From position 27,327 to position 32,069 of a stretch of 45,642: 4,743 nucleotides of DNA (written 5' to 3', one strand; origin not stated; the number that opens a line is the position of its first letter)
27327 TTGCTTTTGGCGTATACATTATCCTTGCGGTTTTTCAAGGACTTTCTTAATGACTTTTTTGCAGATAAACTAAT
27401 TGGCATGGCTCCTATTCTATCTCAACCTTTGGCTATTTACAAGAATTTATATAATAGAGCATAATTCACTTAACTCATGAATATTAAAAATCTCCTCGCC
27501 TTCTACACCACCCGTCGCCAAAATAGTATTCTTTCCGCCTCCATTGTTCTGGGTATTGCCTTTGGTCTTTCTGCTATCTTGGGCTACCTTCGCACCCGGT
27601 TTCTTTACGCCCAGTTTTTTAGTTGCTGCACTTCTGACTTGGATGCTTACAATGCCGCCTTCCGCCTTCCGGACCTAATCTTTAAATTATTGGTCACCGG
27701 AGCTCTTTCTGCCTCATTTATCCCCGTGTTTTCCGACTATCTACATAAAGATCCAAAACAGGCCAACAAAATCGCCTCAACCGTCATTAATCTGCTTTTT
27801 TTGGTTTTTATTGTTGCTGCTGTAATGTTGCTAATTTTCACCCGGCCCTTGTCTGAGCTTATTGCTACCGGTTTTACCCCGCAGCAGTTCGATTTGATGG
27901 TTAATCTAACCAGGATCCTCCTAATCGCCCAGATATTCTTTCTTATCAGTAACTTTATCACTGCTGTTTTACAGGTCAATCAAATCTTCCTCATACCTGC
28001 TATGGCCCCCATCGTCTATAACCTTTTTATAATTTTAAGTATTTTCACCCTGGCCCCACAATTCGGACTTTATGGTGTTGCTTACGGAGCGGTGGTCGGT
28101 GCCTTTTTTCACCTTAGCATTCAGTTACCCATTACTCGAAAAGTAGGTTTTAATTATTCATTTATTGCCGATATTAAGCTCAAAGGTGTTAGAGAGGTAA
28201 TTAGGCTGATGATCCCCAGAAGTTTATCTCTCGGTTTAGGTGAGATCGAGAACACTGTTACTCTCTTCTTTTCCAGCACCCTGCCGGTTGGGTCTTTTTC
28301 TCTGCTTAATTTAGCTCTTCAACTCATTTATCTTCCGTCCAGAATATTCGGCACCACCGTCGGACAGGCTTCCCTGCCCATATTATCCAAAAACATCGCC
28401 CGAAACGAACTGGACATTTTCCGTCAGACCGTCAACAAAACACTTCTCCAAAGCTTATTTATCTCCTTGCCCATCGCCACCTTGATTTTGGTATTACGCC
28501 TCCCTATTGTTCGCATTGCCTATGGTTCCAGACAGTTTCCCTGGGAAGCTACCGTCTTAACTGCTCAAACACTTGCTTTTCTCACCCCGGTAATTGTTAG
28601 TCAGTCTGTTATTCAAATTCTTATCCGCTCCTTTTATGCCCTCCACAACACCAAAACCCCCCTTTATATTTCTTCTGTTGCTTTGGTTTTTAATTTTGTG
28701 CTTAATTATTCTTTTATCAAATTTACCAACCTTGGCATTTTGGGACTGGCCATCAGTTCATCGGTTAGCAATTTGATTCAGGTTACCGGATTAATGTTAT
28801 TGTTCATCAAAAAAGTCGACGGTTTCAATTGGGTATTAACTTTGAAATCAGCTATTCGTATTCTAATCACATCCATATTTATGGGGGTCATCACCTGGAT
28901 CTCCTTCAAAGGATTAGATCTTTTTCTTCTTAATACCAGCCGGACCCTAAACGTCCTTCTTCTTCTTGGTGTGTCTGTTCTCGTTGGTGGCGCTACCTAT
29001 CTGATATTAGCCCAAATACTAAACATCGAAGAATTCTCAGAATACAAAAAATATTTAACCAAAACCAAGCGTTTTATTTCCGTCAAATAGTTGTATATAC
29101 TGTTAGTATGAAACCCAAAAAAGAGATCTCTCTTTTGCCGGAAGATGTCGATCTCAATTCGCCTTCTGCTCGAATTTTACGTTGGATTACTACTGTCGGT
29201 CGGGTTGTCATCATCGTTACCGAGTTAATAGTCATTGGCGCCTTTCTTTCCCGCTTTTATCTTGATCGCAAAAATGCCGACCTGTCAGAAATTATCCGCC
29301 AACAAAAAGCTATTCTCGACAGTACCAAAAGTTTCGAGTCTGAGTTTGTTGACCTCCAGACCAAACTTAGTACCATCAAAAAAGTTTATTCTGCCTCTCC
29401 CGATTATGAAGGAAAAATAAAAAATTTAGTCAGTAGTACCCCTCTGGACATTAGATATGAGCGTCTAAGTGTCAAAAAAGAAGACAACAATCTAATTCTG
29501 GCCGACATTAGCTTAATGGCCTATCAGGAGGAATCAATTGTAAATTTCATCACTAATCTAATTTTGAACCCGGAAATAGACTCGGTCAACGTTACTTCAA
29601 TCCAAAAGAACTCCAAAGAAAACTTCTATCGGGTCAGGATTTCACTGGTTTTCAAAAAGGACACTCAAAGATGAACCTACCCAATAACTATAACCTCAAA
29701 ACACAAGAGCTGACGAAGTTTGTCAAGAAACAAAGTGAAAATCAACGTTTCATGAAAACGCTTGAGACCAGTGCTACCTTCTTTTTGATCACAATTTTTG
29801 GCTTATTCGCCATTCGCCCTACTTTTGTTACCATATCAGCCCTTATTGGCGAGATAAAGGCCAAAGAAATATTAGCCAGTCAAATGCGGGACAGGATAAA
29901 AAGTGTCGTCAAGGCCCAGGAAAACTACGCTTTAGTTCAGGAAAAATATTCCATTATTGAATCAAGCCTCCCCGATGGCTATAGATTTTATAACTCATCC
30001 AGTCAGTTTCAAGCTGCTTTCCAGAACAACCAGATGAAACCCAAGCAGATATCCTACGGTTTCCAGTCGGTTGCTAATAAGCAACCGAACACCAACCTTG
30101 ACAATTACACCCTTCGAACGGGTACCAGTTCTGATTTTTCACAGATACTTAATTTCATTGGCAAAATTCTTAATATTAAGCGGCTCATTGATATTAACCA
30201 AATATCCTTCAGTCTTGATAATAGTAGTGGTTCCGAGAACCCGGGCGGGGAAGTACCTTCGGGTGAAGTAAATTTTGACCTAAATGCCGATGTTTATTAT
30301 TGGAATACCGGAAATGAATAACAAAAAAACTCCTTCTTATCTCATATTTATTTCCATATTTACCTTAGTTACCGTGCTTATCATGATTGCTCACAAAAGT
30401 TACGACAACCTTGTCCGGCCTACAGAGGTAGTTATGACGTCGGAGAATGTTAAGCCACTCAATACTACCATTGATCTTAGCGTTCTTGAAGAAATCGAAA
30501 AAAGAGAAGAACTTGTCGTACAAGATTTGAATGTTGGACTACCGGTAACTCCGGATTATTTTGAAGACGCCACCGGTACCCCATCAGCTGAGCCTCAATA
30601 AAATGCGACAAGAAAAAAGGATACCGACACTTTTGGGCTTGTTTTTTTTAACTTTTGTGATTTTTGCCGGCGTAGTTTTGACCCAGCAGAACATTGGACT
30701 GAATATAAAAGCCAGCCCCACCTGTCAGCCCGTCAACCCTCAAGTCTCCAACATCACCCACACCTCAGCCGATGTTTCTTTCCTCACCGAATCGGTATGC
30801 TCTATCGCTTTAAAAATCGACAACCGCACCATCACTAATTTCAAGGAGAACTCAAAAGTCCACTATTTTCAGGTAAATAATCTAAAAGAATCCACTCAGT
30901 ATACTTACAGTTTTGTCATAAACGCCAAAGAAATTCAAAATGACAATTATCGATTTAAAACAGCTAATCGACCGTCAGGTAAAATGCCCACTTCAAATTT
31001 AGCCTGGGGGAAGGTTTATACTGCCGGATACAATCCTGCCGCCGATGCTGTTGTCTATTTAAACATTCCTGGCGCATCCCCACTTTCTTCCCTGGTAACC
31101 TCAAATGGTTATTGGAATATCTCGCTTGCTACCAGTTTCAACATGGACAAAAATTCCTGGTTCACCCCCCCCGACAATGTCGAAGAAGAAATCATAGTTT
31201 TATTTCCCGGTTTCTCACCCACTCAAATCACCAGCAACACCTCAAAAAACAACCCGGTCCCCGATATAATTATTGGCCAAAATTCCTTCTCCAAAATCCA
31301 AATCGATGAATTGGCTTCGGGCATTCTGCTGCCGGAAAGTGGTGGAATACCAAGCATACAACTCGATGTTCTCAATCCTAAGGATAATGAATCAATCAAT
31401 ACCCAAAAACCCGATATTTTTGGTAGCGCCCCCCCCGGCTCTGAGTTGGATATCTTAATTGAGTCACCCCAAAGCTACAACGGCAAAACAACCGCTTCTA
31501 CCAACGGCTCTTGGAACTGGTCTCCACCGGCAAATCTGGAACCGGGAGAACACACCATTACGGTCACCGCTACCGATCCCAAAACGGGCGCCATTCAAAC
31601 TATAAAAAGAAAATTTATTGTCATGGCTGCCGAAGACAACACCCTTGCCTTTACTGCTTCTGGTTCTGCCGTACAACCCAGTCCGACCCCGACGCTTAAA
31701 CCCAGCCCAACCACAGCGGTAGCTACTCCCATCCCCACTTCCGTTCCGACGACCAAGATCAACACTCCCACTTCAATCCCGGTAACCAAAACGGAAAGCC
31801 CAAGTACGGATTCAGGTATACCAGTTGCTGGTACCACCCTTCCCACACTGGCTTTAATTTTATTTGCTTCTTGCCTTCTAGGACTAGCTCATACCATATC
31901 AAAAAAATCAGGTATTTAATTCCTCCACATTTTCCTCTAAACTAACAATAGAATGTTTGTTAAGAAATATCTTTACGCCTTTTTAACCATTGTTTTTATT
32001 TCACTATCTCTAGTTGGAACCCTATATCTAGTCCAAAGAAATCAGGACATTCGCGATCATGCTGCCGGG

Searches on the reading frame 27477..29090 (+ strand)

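Call 68: search_protein_families(library=pfam, proteins=[window:27477-29090:+], max_evalue=0.001)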
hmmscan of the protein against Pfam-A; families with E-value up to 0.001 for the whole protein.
window:27477-29090:+ (537 aa): 2 families
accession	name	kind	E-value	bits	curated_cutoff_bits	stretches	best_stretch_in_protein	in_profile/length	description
PF03023.19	MurJ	-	4.7e-74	250.1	27.4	1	53-475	9-431/451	Lipid II flippase MurJ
PF01554.23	MatE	-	1.7e-13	51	24.9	2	270-411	24-160/161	MatE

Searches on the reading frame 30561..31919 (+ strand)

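Call 68: search_protein_families(library=pfam, proteins=[window:30561-31919:+], max_evalue=0.001)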
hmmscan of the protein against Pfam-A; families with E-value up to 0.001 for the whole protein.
window:30561-31919:+ (452 aa): 1 family
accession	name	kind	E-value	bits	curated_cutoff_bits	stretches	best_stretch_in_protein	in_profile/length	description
PF19077.6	Big_13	-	6.4e-09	36.7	27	1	275-340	20-86/102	Bacterial Ig-like domain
